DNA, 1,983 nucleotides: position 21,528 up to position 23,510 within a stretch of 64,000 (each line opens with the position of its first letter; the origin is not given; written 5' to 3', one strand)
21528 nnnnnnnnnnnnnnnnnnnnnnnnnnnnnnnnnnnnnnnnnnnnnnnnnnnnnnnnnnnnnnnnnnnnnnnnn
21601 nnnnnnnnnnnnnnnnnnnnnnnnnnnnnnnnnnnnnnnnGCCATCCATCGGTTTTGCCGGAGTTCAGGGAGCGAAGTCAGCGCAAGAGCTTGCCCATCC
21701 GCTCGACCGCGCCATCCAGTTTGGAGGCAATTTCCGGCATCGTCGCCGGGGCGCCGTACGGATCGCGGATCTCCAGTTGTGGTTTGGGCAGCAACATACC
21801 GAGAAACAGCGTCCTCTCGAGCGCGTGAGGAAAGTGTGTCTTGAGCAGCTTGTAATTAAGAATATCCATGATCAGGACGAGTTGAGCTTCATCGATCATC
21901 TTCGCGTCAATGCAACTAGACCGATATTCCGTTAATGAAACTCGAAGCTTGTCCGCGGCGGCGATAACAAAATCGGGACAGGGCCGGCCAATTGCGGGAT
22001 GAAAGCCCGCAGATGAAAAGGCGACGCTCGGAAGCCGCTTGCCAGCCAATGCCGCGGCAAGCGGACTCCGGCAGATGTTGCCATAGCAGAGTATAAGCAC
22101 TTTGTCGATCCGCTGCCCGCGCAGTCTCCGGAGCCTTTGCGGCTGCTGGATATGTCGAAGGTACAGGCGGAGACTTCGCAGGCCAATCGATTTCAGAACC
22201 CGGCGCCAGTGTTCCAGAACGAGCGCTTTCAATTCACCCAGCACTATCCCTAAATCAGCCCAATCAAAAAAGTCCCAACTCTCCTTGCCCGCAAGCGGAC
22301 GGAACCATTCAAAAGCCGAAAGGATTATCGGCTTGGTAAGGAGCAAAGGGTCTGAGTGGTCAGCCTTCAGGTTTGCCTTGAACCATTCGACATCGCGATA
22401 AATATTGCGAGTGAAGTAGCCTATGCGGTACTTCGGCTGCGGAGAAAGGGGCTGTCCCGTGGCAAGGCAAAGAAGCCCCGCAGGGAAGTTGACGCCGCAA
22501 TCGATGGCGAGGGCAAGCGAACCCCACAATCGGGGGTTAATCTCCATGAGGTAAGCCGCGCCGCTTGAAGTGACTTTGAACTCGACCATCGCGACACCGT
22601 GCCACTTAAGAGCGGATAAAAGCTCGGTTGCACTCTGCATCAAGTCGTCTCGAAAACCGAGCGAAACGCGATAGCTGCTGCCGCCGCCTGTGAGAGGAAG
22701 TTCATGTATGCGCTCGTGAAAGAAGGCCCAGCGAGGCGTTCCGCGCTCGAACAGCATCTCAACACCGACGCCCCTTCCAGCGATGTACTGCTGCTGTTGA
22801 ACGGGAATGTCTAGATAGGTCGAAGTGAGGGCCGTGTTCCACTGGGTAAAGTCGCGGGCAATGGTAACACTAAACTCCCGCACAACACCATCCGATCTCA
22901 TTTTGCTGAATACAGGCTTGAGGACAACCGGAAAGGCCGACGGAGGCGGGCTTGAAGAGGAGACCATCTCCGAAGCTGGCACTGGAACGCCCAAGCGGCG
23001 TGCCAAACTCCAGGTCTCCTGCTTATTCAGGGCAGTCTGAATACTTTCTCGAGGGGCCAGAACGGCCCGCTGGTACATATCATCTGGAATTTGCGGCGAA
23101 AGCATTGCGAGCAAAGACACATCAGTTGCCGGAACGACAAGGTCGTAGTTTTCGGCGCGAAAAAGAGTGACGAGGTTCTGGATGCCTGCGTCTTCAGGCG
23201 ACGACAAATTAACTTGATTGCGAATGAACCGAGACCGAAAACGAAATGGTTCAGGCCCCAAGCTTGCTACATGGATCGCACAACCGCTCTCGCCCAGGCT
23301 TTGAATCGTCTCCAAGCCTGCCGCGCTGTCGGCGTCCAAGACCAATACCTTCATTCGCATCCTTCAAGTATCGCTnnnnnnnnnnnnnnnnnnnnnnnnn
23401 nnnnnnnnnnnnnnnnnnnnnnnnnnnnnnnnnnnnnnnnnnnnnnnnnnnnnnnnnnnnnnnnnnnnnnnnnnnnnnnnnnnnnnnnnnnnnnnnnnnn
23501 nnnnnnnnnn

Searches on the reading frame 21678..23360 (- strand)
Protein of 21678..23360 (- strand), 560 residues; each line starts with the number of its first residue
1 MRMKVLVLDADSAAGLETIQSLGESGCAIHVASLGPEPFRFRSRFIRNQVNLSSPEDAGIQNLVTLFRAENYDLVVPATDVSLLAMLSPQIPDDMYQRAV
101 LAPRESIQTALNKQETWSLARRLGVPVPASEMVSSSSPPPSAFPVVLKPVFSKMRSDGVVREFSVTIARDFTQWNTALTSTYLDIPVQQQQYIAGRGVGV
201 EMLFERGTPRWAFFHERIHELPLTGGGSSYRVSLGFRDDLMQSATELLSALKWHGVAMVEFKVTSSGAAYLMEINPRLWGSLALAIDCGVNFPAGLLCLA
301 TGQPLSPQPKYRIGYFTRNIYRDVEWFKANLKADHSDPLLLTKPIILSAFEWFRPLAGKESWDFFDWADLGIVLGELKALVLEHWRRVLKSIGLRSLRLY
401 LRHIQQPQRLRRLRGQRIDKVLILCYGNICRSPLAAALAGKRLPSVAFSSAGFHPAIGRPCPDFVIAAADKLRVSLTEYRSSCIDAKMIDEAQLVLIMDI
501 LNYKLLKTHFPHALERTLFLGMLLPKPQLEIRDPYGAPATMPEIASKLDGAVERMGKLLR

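Call 10: search_protein_families(library=ncbifam, proteins=[window:21678-23360:-], max_evalue=0.00001)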
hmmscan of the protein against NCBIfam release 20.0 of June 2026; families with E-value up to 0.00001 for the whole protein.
window:21678-23360:- (560 aa): 6 families
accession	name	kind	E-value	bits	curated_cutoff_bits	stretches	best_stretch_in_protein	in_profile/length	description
NF009402.0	PRK12767.1-1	equivalog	1.7e-13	50.1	218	1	1-159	1-164/329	carbamoyl phosphate synthase-like protein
NF008486.0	PRK11391.1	equivalog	7.5e-13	49.2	247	1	417-536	5-122/148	phosphotyrosine-protein phosphatase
NF007520.0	PRK10126.1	equivalog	4e-11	43.6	243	1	419-535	3-117/147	low molecular weight protein-tyrosine-phosphatase Wzb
NF009405.0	PRK12767.1-4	equivalog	6.6e-09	35.2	390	1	60-321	59-305/320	carbamoyl phosphate synthase-like protein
NF005315.0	PRK06849.1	equivalog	3e-08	33.1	406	1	2-283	4-281/389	hypothetical protein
NF009406.0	PRK12767.1-5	equivalog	2.5e-06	26.8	271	1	81-296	83-289/327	carbamoyl phosphate synthase-like protein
